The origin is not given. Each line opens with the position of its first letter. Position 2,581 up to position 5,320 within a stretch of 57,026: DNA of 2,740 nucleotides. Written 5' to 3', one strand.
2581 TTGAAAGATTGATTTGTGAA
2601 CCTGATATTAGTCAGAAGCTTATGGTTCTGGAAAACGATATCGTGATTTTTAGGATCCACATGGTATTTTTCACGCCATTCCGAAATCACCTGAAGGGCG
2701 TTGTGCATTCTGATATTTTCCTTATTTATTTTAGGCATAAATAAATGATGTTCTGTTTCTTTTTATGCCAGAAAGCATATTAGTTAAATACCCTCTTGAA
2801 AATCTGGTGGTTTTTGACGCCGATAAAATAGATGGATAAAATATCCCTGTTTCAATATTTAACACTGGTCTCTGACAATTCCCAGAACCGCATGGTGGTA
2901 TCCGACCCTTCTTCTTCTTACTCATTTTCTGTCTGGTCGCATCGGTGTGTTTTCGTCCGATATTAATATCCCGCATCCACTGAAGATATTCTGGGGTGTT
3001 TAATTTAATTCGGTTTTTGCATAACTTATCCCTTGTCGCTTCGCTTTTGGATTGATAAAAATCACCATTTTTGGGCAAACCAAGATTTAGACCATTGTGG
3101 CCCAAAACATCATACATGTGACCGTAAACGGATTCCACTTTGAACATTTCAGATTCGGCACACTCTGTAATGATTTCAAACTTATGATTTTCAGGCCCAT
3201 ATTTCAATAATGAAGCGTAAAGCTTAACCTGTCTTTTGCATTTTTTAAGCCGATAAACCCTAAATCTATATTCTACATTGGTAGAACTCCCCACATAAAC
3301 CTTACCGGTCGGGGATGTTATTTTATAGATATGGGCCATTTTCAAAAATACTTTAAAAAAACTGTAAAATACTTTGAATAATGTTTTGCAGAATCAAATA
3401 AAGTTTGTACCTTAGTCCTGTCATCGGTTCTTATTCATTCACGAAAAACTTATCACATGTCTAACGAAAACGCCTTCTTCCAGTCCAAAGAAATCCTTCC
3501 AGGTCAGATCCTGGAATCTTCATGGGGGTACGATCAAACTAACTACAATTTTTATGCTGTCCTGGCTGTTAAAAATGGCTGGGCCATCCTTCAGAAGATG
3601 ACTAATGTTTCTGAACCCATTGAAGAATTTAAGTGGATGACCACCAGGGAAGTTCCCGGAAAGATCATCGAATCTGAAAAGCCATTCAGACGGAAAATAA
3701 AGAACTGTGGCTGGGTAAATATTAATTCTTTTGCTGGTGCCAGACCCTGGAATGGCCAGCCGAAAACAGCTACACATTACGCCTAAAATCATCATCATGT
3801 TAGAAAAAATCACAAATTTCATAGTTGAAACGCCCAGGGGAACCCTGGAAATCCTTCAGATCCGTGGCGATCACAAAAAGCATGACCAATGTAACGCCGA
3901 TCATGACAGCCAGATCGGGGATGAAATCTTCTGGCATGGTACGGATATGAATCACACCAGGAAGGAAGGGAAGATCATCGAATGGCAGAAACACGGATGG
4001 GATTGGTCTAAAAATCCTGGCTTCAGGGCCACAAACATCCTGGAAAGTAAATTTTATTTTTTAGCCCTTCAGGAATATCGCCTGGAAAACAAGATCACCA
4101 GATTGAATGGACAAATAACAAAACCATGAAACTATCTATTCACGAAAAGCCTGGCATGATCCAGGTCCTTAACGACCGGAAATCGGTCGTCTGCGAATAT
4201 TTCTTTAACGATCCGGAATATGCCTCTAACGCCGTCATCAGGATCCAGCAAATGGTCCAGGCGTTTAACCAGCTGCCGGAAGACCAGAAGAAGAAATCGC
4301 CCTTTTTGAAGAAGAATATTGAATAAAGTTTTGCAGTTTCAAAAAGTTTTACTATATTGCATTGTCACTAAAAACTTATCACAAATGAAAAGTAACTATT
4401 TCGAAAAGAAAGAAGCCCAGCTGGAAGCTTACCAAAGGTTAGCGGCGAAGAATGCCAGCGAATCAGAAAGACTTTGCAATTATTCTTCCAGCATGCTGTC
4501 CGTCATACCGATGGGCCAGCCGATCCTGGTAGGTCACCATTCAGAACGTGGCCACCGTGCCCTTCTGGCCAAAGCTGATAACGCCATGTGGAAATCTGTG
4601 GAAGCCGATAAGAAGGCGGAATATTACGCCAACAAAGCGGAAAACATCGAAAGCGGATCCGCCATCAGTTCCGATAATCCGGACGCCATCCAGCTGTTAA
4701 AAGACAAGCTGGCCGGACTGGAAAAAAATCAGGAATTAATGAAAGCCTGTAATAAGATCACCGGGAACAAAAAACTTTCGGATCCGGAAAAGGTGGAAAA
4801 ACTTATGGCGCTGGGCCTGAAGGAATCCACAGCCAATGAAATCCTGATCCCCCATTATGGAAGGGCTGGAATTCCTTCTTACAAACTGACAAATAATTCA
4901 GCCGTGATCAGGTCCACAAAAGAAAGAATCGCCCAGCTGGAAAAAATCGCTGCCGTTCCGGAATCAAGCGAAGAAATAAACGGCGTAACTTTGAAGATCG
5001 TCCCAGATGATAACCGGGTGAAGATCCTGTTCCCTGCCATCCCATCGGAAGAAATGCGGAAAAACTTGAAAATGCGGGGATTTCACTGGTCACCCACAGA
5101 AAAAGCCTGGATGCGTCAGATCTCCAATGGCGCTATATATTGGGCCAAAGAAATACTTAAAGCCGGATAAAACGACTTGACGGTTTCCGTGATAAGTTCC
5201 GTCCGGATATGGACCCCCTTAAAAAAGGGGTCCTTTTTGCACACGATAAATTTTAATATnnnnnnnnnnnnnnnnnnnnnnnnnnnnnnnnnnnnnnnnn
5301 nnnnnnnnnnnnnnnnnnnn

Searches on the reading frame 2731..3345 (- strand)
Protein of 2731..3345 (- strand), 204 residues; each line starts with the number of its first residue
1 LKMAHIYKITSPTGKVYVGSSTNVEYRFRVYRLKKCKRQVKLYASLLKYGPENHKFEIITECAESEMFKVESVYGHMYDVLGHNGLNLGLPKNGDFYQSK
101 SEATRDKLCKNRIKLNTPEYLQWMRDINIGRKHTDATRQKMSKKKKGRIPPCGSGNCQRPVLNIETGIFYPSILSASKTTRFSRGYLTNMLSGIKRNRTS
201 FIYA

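Call 42: search_protein_families(library=pfam, proteins=[window:2731-3345:-], max_evalue=0.001)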
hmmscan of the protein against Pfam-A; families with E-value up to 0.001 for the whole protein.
window:2731-3345:- (204 aa): 2 families
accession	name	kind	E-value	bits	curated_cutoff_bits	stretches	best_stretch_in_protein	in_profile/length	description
PF07460.16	NUMOD3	-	1.6e-05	25.2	20.4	1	130-151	1-22/37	NUMOD3 motif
PF01541.30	GIY-YIG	-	1.9e-05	25.3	22.6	1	4-64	2-57/78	GIY-YIG catalytic domain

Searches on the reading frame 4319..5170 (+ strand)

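Call 42: search_protein_families(library=pfam, proteins=[window:4319-5170:+], max_evalue=0.001)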
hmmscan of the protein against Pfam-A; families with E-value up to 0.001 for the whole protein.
window:4319-5170:+ (283 aa): 1 family
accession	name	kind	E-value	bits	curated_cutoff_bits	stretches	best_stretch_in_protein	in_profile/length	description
PF12083.13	DUF3560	-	2.8e-38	131.2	27.2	1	28-147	3-122/124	Domain of unknown function (DUF3560)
